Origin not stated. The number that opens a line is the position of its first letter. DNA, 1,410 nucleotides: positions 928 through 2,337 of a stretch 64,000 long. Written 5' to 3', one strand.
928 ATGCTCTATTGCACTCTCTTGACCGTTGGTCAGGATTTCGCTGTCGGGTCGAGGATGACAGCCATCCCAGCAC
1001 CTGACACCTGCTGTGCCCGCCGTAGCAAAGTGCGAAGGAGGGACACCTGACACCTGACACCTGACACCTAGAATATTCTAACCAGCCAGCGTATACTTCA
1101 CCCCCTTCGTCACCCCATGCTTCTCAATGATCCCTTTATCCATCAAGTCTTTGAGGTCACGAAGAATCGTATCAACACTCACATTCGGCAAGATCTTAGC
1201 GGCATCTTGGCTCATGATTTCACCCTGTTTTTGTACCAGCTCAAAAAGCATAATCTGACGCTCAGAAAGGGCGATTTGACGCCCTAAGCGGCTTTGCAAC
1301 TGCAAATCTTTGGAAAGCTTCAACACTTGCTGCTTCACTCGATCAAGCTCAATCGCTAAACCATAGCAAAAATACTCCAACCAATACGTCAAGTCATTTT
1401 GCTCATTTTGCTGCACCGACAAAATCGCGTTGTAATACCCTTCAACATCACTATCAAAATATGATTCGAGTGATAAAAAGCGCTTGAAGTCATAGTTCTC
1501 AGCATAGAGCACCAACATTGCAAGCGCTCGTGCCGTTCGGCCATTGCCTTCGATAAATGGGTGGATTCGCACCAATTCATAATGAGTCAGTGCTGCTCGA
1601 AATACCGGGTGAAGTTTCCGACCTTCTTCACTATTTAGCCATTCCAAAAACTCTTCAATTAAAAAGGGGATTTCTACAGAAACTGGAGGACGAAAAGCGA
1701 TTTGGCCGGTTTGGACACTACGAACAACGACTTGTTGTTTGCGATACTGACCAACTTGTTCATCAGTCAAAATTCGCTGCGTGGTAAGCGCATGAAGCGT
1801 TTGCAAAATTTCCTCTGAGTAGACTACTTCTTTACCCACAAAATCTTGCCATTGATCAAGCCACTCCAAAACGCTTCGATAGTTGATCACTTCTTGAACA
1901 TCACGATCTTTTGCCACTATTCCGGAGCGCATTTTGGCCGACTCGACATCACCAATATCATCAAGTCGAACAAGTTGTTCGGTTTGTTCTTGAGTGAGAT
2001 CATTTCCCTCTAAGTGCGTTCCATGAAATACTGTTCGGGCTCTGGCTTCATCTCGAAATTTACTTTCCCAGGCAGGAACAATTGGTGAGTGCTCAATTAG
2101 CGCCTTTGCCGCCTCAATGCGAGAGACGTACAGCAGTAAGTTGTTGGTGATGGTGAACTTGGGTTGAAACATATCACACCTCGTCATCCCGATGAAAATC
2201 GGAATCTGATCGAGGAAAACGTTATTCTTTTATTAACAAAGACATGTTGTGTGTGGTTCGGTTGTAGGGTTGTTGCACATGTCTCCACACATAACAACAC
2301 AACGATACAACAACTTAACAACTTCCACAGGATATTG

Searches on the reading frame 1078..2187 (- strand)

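Call 13: search_protein_families(library=pfam, proteins=[window:1078-2187:-])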
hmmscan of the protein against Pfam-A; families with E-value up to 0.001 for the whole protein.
window:1078-2187:- (369 aa): 2 families
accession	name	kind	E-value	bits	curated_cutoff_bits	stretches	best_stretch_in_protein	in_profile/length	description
PF02661.23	Fic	-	3.4e-20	73.1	24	1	124-227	3-93/93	Fic/DOC family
PF08220.18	HTH_DeoR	-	6.7e-05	23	21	1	310-357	1-47/57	DeoR-like helix-turn-helix domain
